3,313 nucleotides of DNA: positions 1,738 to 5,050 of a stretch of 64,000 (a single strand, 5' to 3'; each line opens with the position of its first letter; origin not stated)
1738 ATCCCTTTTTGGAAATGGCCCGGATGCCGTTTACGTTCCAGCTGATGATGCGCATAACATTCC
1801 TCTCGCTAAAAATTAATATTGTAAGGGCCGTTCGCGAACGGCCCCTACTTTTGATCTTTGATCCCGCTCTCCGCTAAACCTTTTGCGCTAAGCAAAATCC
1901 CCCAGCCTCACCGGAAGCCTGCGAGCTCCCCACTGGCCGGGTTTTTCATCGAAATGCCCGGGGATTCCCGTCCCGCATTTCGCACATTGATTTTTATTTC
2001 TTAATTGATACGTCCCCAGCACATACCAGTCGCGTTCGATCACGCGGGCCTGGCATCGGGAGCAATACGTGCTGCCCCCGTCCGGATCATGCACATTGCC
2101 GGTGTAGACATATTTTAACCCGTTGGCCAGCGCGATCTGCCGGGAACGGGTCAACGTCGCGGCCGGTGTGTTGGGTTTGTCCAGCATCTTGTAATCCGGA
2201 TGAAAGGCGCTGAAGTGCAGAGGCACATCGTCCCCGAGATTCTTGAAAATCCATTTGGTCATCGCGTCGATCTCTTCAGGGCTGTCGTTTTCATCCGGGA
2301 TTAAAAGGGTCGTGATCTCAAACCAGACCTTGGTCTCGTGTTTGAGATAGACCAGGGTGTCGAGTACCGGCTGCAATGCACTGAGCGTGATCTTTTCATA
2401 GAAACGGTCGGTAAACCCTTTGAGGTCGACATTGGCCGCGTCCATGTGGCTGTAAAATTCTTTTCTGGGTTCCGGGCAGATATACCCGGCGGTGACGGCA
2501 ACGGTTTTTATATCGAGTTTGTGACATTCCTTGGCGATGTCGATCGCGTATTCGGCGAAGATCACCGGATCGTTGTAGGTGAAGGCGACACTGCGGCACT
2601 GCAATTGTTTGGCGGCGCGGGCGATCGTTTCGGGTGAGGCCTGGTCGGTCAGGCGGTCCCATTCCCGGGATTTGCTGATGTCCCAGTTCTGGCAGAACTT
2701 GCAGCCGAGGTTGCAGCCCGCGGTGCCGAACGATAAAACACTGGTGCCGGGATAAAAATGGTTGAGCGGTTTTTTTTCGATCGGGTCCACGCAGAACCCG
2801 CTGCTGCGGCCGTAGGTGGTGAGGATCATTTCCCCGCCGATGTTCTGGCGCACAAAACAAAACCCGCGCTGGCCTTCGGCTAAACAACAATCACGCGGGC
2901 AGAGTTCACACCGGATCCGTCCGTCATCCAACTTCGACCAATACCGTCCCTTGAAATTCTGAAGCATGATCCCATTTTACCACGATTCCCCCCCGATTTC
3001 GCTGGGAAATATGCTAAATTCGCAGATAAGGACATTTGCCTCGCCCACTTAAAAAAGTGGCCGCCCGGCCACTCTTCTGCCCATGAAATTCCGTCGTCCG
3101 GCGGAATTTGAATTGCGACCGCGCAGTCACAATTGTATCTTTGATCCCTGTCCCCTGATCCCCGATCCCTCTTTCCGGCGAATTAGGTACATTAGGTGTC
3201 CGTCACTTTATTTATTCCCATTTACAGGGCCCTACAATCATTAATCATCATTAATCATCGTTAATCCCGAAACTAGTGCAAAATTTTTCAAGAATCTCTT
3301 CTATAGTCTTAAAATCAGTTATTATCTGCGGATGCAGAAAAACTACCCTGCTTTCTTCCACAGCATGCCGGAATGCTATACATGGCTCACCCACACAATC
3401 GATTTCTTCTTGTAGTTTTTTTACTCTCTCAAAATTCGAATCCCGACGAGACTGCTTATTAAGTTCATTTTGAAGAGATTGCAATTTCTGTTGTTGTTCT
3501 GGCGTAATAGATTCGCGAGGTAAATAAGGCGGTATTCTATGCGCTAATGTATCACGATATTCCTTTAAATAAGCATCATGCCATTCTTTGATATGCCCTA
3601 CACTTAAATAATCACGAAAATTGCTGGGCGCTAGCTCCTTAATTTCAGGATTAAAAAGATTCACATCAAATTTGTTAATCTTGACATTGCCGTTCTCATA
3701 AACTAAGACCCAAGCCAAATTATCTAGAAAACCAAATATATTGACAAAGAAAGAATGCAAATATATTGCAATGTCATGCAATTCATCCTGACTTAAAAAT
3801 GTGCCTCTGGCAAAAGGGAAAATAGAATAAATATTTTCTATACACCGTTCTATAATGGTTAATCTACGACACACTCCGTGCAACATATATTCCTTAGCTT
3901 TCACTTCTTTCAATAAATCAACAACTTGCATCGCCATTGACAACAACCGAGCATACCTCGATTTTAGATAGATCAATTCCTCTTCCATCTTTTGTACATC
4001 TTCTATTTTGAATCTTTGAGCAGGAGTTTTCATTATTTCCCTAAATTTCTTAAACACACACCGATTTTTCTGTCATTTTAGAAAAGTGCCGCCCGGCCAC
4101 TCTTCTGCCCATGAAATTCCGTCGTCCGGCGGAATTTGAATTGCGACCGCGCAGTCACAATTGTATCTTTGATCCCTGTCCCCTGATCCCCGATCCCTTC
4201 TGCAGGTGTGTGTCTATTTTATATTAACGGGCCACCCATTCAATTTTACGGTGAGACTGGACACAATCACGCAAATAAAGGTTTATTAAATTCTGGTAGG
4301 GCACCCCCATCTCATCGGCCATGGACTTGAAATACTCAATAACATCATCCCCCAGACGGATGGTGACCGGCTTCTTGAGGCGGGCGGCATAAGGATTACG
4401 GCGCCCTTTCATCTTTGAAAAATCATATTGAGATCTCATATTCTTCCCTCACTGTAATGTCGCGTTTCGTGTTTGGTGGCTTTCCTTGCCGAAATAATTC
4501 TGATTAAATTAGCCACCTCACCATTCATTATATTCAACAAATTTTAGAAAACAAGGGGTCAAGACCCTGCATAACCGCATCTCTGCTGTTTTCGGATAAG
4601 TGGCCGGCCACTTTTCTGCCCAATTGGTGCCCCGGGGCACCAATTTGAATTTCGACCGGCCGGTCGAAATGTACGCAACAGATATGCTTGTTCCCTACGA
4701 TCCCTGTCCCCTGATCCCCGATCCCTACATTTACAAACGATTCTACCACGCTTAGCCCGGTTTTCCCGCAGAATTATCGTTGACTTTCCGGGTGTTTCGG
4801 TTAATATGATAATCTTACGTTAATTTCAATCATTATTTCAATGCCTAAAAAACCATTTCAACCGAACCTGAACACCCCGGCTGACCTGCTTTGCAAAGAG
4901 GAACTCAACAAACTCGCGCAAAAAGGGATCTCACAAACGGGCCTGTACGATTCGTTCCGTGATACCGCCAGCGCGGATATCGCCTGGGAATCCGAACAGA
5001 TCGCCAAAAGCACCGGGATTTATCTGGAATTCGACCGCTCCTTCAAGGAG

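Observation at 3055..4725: Three copies of a 115-bp palindrome-bearing repeat: two flank an AT-rich ORF as direct repeats, the third truncates brnT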

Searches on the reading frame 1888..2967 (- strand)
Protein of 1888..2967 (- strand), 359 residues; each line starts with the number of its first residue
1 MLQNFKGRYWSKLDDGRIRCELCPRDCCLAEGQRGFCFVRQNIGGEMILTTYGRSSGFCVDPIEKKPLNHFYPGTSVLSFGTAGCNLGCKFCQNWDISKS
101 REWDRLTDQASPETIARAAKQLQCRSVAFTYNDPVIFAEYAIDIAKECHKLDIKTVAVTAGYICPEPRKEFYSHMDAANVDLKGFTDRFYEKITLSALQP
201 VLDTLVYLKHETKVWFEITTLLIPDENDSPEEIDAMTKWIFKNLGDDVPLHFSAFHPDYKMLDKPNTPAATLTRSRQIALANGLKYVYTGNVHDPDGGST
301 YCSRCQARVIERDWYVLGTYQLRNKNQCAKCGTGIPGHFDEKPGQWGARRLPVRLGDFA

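Call 11: search_protein_families(library=pfam, proteins=[window:1888-2967:-], max_evalue=0.01)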
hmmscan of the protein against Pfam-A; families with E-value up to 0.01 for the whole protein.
window:1888-2967:- (359 aa): 2 families
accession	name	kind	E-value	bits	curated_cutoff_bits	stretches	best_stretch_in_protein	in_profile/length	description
PF04055.27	Radical_SAM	-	5e-16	59.8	29.5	1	82-233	4-162/166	Radical SAM superfamily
PF13353.11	Fer4_12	-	2.5e-05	25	22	1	74-170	5-100/137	4Fe-4S single cluster domain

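Call 19: find_encoding_contigs(protein=window:1888-2967:-, flank=10000, max_places=10)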
Protein window:1888-2967:- (359 aa): 2 contigs read that carry it; 1 place shown.
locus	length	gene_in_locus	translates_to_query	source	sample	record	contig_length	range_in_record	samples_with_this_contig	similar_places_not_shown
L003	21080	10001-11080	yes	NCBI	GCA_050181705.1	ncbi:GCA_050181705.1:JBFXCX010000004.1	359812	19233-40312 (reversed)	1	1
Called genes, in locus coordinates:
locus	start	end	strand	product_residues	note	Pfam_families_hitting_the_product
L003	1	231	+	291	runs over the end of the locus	-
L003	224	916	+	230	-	PF09929:DUF2161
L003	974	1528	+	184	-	PF08534:Redoxin (weak), PF00578:AhpC-TSA (weak), PF00255:GSHPx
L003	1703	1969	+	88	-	-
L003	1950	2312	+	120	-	PF13560:HTH_31 (weak), PF01381:HTH_3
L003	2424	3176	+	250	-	PF05430:Methyltransf_30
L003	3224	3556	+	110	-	PF12643:MazG-like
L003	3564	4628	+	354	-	PF01795:Methyltransf_5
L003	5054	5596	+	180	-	-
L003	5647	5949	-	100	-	-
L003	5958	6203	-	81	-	PF04014:MazE_antitoxin (weak)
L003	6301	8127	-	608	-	PF03460:NIR_SIR_ferr, PF01077:NIR_SIR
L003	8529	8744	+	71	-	PF12441:CopG_antitoxin, PF14384:BrnA_antitoxin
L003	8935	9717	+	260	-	-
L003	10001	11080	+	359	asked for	PF13353:Fer4_12 (faint), PF04055:Radical_SAM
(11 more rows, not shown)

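Call 29: search_protein_families(library=ncbifam, proteins=[window:1888-2967:-], max_evalue=1)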
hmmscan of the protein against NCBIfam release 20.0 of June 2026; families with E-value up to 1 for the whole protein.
window:1888-2967:- (359 aa): 25 families
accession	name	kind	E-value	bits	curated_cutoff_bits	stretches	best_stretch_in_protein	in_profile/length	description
TIGR04337.1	AmmeMemoSam_rS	hypoth_equivalog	1.8e-195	648.6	220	1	8-355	2-349/349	AmmeMemoRadiSam system radical SAM enzyme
TIGR02493.1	PFLA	equivalog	4.2e-16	59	231.75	1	73-240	14-183/235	pyruvate formate-lyase-activating protein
TIGR04041.1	activase_YjjW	hypoth_equivalog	7.2e-11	42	250.2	1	135-258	120-241/276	YjjW family glycine radical enzyme activase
TIGR02494.1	PFLE_PFLC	subfamily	1.1e-10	41.2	174.35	1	132-256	132-255/293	glycyl-radical enzyme activating protein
TIGR02495.1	NrdG2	equivalog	6.3e-10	38.7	131.15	1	72-243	13-183/193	anaerobic ribonucleoside-triphosphate reductase activating protein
NF048010.1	SfplDhtActHpsHDes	equivalog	1.6e-09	37.1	430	1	132-256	140-264/298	(2S)-3-sulfopropanediol dehydratase activating enzyme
NF033717.2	HPDL_rSAM_activ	equivalog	3.8e-07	29.7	420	1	126-241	133-249/311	4-hydroxyphenylacetate decarboxylase activase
TIGR04003.1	rSAM_BssD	equivalog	5.2e-07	29.1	496.45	1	127-242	131-246/314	[benzylsuccinate synthase]-activating enzyme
TIGR02668.1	moaA_archaeal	equivalog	5.4e-06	25.6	325.25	1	82-205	17-140/303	GTP 3',8-cyclase MoaA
NF008356.0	PRK11145.1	equivalog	5.9e-06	25.7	375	1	77-240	23-188/246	pyruvate formate lyase 1-activating protein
NF043069.1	T4HPD_activ_SAM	equivalog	1.3e-05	24.8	425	1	127-242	127-241/299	trans-4-hydroxy-L-proline dehydratase activase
NF001199.0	PRK00164.2-1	equivalog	1.8e-05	24.1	231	1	82-203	19-140/308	GTP 3',8-cyclase MoaA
TIGR04395.1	cutC_activ_rSAM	equivalog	2.6e-05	23.6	360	1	133-240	139-245/309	choline TMA-lyase-activating enzyme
NF033719.1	ind_deCO2_activ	equivalog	3.9e-05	23.1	425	1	127-243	133-248/302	indoleacetate decarboxylase activase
NF048008.1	SfplDhtActHpfHKleb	equivalog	5.2e-05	22.7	500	1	127-248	130-250/308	(2S)-3-sulfopropanediol dehydratase activating enzyme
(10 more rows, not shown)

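Call 31: find_homologous_proteins(query=window:1888-2967:-, max_evalue=1e-60)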
Query window:1888-2967:- (359 aa): 8000 proteins with E <= 1e-60 among 8000 candidates; the best 120 are listed.
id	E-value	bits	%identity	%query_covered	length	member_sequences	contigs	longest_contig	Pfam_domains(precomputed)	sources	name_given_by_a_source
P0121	4.0e-256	867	100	100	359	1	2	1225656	PF04055.28,PF13353.12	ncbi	ncbi:MAG: AmmeMemoRadiSam system radical SAM enzyme [Candidatus Omnitrophota bacterium]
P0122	1.7e-230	782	89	99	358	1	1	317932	PF04055.28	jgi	-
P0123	1.5e-226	769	91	96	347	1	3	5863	PF04055.28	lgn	-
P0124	6.5e-226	767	88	99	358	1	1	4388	PF04055.28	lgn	-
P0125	1.2e-211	720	86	96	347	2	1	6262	PF04055.28,PF13353.12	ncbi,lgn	-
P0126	2.9e-197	673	77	99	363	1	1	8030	PF04055.28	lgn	-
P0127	2.0e-196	670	77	100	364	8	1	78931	PF04055.28,PF13353.12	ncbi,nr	ncbi:MAG: AmmeMemoRadiSam system radical SAM enzyme [Candidatus Omnitrophica bacterium]|nr:AmmeMemoR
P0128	7.7e-196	668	78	99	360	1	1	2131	PF04055.28,PF13353.12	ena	-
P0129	2.8e-195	666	77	99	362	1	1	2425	PF04055.28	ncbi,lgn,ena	-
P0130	1.2e-194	664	76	100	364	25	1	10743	PF04055.28,PF13353.12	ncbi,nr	ncbi:MAG: AmmeMemoRadiSam system radical SAM enzyme [Candidatus Omnitrophica bacterium]|nr:AmmeMemoR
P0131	1.5e-194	664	77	99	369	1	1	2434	PF04055.28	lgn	-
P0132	2.1e-194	664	77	99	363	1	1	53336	PF04055.28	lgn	-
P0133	4.2e-194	663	77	99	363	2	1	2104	PF04055.28,PF13353.12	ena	-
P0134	1.9e-192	657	74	100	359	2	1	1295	PF04055.28,PF13353.12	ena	-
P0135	2.3e-192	657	77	99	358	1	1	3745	PF04055.28,PF13353.12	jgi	-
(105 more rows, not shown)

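Call 32: find_encoding_contigs(protein=P0122, flank=10000, max_places=3)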
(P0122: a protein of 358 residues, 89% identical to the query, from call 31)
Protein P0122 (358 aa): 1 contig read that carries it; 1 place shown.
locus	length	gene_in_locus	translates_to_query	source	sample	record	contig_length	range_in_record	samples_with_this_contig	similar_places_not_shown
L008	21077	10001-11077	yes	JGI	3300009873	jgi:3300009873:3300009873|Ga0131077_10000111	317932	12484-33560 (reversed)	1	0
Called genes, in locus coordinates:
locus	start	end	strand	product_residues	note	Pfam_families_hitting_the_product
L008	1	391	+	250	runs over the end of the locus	PF01145:Band_7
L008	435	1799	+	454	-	PF00206:Lyase_1, PF10415:FumaraseC_C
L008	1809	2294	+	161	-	-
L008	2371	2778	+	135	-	PF07238:PilZ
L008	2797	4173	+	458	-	PF07992:Pyr_redox_2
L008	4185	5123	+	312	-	PF08241:Methyltransf_11, PF13649:Methyltransf_25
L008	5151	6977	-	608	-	PF03460:NIR_SIR_ferr, PF01077:NIR_SIR, PF03460:NIR_SIR_ferr (weak)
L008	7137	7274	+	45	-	-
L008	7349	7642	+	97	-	PF04365:BrnT_toxin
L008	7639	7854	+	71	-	PF12441:CopG_antitoxin, PF14384:BrnA_antitoxin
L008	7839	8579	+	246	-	-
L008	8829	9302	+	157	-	-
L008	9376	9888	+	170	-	-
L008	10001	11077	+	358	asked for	PF04055:Radical_SAM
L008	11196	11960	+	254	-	PF03372:Exo_endo_phos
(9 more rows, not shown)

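Call 33: find_encoding_contigs(protein=P0123, flank=10000, max_places=3)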
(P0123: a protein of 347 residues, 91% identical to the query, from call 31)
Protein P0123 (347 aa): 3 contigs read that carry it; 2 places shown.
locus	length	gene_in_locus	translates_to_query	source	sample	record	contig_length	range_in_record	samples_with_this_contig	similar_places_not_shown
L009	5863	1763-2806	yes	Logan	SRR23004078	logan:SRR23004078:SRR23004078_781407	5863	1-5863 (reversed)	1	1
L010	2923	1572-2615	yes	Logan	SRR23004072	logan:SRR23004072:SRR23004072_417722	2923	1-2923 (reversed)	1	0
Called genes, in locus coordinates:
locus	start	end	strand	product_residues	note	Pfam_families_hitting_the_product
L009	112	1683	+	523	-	-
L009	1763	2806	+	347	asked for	PF04055:Radical_SAM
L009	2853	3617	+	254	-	PF03372:Exo_endo_phos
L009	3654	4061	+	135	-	PF00571:CBS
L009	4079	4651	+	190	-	-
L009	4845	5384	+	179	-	PF00857:Isochorismatase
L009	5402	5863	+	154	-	?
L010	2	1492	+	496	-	?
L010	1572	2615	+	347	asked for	PF04055:Radical_SAM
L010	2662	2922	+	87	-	?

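Call 34: find_encoding_contigs(protein=P0125, flank=10000, max_places=3)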
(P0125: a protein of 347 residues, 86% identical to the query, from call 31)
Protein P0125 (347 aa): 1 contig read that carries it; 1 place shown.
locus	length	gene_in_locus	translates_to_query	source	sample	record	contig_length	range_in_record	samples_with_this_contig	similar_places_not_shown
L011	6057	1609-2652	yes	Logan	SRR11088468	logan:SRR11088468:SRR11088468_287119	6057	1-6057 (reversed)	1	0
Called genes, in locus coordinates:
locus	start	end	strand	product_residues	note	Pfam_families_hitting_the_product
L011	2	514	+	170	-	?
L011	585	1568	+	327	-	PF00884:Sulfatase, PF01663:Phosphodiest, PF01676:Metalloenzyme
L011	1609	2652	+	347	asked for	PF13353:Fer4_12 (weak), PF04055:Radical_SAM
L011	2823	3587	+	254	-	PF03372:Exo_endo_phos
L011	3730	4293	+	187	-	-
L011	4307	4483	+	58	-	-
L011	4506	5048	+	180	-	PF00857:Isochorismatase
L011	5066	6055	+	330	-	?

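Call 55: find_encoding_contigs(protein=P0124, flank=6000, max_places=3)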
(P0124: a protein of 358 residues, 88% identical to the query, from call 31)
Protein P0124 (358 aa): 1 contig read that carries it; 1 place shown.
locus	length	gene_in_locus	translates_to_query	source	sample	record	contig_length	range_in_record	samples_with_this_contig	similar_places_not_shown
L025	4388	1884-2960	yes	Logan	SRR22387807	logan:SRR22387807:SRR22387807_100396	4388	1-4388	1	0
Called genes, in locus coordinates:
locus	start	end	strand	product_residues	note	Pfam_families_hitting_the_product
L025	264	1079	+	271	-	-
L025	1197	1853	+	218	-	PF11185:DUF2971 (faint)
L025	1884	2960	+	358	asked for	PF04055:Radical_SAM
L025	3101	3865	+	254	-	PF03372:Exo_endo_phos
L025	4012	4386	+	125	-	?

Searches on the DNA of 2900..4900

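Call 8: search_rna_families(source=window, start=2900, end=4900, threshold=evalue, max_evalue=10, show_alignments=3)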
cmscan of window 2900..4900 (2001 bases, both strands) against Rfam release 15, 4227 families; matches with E-value up to 10: 2.
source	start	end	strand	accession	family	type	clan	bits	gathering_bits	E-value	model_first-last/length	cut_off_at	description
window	3718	3815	+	RF03531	n00280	Gene; sRNA;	-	22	65.2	2.1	1-101/101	no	Clostridioides difficile sRNA included into helicase gene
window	4502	4654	-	RF00552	rncO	Cis-reg;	-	18.8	43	0.31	1-214/214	no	rncO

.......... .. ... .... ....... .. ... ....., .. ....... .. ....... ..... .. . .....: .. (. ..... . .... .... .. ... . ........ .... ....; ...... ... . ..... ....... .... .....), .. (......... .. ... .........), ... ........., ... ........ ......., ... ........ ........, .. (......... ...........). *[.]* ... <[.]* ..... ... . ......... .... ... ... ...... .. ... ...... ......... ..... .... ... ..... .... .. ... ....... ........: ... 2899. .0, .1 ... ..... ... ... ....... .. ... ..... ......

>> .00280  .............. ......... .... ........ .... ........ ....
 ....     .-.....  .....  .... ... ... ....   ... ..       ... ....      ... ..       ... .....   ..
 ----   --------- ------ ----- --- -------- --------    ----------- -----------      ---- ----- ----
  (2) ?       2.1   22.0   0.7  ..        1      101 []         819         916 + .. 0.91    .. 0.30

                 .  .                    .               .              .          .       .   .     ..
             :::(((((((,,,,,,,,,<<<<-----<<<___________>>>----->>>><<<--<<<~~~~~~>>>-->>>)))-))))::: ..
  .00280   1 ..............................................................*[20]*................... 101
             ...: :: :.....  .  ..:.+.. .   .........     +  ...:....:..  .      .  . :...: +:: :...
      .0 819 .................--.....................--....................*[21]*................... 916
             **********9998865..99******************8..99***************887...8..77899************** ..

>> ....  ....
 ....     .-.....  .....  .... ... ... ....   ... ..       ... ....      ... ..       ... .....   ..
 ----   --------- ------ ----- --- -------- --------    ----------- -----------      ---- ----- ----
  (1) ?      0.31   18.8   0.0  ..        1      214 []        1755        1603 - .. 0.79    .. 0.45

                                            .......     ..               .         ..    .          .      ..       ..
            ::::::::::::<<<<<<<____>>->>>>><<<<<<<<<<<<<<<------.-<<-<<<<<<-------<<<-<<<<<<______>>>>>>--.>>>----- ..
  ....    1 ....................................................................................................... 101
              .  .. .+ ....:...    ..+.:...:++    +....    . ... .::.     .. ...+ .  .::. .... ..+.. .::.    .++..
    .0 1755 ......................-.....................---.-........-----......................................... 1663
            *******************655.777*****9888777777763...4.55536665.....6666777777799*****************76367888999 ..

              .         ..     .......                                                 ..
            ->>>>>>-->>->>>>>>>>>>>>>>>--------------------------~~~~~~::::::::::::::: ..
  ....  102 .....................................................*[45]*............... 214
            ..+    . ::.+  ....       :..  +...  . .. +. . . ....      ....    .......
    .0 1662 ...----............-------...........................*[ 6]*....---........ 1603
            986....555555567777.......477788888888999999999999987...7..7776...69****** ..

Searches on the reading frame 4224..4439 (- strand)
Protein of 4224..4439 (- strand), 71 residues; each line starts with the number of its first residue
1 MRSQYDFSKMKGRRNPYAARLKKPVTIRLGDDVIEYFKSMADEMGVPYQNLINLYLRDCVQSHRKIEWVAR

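Call 11: search_protein_families(library=pfam, proteins=[window:4224-4439:-], max_evalue=0.01)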
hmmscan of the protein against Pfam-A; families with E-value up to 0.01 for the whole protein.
window:4224-4439:- (71 aa): 2 families
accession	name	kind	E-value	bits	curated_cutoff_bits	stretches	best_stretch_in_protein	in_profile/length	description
PF14384.12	BrnA_antitoxin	-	3.4e-08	34.2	26.1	1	13-59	24-67/68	BrnA antitoxin of type II toxin-antitoxin system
PF12441.14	CopG_antitoxin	-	9.2e-08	33.2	28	1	3-58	22-78/79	CopG antitoxin of type II toxin-antitoxin system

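Call 21: find_encoding_contigs(protein=window:4224-4439:-, flank=10000, max_places=10)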
Protein window:4224-4439:- (71 aa): 3 contigs read that carry it; 2 places shown.
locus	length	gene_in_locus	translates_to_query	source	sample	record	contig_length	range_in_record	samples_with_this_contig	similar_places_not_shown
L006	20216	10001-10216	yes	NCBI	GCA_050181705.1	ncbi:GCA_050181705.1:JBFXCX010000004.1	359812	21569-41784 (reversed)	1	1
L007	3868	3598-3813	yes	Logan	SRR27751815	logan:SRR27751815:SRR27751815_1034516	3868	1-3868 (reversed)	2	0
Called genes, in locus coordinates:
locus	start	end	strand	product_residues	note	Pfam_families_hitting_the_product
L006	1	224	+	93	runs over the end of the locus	PF06865:Ppnp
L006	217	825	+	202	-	-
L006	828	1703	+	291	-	-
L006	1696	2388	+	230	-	PF09929:DUF2161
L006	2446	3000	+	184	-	PF08534:Redoxin (weak), PF00578:AhpC-TSA (weak), PF00255:GSHPx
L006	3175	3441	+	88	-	-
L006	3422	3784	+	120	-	PF13560:HTH_31 (weak), PF01381:HTH_3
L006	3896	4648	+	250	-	PF05430:Methyltransf_30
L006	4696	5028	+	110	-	PF12643:MazG-like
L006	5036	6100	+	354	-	PF01795:Methyltransf_5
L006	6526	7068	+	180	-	-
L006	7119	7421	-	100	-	-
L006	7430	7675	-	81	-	PF04014:MazE_antitoxin (weak)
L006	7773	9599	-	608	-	PF03460:NIR_SIR_ferr, PF01077:NIR_SIR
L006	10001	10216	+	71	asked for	PF12441:CopG_antitoxin, PF14384:BrnA_antitoxin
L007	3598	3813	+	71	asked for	PF12441:CopG_antitoxin, PF14384:BrnA_antitoxin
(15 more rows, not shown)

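Call 29: search_protein_families(library=ncbifam, proteins=[window:4224-4439:-], max_evalue=1)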
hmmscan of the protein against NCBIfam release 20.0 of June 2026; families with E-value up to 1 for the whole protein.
window:4224-4439:- (71 aa): 1 family
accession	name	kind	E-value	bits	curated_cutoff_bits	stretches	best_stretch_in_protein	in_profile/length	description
NF047399.1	BrnA_antitoxin_add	equivalog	2.1e-05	24.6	60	1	6-58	21-68/70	type II toxin-antitoxin system BrnA family antitoxin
